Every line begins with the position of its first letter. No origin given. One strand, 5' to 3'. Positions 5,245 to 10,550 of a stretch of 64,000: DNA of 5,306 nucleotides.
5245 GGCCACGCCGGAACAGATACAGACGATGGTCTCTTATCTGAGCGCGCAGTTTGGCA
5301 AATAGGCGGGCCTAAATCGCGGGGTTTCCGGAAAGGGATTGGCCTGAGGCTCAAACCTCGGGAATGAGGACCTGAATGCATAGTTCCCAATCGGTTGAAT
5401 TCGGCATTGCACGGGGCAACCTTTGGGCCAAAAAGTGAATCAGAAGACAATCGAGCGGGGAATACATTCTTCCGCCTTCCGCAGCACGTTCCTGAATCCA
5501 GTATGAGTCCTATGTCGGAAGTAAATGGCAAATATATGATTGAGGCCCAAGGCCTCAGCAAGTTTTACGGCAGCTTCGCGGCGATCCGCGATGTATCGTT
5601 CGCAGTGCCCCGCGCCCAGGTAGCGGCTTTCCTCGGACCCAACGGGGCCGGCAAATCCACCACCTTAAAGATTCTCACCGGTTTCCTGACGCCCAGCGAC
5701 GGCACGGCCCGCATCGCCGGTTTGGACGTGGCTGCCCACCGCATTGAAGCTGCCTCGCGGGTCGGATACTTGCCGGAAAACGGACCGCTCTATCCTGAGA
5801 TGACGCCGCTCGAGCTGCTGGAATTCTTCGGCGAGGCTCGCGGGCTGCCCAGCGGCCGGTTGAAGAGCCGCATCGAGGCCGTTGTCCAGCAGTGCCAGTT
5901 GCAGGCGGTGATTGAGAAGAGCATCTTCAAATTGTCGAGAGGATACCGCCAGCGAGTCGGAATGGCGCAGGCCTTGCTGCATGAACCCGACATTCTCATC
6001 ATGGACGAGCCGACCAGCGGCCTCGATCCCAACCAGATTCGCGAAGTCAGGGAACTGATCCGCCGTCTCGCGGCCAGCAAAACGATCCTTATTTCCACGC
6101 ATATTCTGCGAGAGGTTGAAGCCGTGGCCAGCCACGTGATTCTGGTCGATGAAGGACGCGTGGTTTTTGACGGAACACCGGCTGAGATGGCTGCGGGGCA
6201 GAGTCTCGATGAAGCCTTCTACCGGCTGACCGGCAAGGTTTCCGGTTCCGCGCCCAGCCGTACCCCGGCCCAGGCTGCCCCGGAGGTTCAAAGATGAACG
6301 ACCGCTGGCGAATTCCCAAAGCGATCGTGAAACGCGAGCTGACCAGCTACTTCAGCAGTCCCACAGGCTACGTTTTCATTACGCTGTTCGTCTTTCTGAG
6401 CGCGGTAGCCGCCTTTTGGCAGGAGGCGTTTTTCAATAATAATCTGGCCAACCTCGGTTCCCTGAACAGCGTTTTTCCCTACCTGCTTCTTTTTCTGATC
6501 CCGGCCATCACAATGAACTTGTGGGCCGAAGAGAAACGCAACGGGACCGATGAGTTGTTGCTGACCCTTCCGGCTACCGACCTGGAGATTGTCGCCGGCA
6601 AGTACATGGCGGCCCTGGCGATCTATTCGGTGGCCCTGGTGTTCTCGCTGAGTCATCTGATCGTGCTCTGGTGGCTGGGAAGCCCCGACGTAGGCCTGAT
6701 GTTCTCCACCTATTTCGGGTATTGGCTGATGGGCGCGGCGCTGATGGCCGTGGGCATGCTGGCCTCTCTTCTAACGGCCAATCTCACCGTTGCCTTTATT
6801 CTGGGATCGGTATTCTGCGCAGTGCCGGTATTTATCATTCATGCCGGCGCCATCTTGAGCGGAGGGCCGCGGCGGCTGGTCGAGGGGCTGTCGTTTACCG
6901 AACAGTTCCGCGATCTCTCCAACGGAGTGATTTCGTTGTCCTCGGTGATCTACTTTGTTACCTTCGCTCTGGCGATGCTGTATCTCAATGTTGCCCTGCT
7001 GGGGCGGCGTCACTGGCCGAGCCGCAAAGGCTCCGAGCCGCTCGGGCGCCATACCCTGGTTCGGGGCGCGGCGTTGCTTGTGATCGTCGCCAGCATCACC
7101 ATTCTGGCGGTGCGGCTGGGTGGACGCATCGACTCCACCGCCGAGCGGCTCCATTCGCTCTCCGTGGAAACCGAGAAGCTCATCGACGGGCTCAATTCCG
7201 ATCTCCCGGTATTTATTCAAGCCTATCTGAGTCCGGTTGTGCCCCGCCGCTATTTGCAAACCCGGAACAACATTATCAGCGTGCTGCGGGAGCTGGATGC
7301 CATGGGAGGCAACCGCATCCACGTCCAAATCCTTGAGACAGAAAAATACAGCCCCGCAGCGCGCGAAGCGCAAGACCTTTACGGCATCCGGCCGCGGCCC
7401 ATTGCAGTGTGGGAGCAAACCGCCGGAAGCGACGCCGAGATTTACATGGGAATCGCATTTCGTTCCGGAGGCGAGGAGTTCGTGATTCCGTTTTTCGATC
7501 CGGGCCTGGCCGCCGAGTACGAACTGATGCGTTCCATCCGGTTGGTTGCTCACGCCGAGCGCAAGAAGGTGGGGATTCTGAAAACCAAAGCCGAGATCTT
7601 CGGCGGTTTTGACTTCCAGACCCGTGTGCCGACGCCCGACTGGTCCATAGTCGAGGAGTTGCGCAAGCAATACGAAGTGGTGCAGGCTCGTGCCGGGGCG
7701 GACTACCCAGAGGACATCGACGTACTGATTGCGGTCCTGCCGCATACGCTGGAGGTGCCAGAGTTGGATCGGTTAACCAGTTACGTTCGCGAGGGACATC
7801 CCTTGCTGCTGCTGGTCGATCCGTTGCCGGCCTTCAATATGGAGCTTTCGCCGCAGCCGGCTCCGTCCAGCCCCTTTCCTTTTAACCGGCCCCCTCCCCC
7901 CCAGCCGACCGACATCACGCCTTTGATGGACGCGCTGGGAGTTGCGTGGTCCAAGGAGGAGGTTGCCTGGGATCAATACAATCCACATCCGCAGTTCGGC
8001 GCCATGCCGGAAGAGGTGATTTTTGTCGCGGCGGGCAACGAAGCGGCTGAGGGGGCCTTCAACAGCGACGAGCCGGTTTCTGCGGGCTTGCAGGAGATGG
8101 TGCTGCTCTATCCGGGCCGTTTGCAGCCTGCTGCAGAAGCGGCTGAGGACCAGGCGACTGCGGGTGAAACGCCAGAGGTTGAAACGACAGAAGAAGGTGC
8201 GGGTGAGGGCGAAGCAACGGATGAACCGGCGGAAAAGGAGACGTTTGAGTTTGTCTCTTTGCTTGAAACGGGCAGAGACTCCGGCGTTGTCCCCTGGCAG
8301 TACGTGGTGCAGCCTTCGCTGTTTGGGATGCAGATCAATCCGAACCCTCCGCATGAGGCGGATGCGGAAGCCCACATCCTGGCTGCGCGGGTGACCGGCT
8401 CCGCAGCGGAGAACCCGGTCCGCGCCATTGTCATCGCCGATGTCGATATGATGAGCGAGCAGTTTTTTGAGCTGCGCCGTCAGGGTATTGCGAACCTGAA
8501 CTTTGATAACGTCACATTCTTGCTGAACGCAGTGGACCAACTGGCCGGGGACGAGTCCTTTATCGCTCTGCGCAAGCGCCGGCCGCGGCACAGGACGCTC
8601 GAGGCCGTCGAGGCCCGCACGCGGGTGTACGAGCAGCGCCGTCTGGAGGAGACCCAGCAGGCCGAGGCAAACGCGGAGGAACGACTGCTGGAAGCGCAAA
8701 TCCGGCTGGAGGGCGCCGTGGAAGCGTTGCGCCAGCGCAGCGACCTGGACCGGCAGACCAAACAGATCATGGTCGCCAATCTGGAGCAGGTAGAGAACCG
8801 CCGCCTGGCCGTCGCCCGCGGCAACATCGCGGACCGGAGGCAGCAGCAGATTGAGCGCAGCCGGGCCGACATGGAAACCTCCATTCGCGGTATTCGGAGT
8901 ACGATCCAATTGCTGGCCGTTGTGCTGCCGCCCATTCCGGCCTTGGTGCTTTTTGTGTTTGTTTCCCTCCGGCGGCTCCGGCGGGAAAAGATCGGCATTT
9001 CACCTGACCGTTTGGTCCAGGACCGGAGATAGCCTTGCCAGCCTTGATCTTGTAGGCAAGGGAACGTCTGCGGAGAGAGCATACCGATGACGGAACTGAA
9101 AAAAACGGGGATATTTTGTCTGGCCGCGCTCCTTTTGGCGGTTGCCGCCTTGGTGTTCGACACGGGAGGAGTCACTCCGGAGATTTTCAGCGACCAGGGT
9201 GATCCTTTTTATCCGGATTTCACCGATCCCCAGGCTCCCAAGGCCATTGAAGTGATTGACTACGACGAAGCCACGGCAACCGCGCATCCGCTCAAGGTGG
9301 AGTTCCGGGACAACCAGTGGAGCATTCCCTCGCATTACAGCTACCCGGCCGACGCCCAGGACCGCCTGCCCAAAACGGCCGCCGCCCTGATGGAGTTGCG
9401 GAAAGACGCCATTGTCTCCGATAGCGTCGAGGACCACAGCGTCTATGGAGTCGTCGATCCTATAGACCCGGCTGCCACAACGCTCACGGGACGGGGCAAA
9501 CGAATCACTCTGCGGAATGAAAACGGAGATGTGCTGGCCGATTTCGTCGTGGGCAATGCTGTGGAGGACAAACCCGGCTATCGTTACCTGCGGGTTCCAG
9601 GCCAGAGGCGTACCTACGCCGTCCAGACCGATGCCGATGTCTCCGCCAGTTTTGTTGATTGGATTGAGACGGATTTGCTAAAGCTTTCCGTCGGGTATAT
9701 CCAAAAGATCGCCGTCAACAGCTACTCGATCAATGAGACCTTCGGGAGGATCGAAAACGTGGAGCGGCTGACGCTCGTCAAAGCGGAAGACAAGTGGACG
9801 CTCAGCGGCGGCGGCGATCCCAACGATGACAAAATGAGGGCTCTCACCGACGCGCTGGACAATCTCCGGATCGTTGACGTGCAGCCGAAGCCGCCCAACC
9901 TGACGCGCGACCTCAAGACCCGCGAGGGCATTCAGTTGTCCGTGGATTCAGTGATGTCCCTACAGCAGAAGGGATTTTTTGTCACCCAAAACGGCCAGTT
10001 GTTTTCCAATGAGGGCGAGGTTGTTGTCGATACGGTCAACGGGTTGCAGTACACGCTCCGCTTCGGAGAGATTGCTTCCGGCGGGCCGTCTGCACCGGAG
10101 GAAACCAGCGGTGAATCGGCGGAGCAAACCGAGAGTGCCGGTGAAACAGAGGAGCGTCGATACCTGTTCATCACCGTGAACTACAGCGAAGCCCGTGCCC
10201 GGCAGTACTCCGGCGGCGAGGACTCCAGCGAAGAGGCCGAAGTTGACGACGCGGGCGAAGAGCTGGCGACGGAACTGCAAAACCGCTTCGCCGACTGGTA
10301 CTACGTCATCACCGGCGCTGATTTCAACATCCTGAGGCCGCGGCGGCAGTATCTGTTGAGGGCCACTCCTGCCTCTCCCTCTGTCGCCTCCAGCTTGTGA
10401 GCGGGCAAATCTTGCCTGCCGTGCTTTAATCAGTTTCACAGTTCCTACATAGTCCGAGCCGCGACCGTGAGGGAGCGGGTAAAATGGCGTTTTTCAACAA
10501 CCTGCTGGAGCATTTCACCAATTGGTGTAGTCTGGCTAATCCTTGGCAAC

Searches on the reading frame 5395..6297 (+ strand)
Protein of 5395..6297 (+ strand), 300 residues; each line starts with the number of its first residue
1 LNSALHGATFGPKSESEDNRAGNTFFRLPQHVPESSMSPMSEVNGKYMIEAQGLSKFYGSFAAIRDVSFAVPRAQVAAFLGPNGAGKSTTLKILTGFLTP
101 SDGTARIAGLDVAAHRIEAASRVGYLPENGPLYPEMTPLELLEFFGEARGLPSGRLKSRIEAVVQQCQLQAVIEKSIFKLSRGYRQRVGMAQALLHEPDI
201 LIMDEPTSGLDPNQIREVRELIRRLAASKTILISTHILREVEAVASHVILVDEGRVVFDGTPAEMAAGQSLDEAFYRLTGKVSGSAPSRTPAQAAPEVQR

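Call 6: search_protein_families(library=pfam, proteins=[window:5395-6297:+])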
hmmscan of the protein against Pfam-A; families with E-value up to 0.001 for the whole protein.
window:5395-6297:+ (300 aa): 3 families
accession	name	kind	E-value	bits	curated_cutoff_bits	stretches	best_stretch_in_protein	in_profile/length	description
PF00005.33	ABC_tran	-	1.8e-28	100.3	25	1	65-208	2-137/137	ABC transporter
PF13304.12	AAA_21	-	6.5e-13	49.8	27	1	188-238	246-300/304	AAA domain, putative AbiEii toxin, Type IV TA system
PF13175.12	AAA_15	-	0.00019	21.6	32.1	0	76-102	25-55/374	AAA ATPase domain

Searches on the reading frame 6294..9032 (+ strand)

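Call 6: search_protein_families(library=pfam, proteins=[window:6294-9032:+])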
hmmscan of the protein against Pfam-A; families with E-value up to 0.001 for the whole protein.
window:6294-9032:+ (912 aa): 6 families
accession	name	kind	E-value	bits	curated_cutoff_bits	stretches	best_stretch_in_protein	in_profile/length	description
PF09822.16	ABC_transp_aux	-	7.1e-37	127.6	34.7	2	423-619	1-178/288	ABC-type uncharacterized transport system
PF23357.1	DUF7088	-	1e-15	58.2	27.8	1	284-389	2-104/105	Domain of unknown function (DUF7088)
PF13346.12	ABC2_membrane_5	-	2.2e-07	31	25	1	57-224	35-192/205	ABC-2 family transporter protein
PF12679.13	ABC2_membrane_2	-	2.9e-07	30.4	27.2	1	67-180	80-197/283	ABC-2 family transporter protein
PF12730.13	ABC2_membrane_4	-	4.5e-06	27.2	27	1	29-177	21-174/179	ABC-2 family transporter protein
PF12698.13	ABC2_membrane_3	-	9.2e-06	25.4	31.6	1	52-255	159-327/347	ABC-2 family transporter protein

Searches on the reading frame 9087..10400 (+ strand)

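Call 6: search_protein_families(library=pfam, proteins=[window:9087-10400:+])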
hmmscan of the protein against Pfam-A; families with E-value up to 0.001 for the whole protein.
window:9087-10400:+ (437 aa): 1 family
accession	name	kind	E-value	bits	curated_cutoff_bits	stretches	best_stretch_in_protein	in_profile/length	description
PF14238.11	DUF4340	-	1.7e-20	74.4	25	1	78-266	1-168/183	Domain of unknown function (DUF4340)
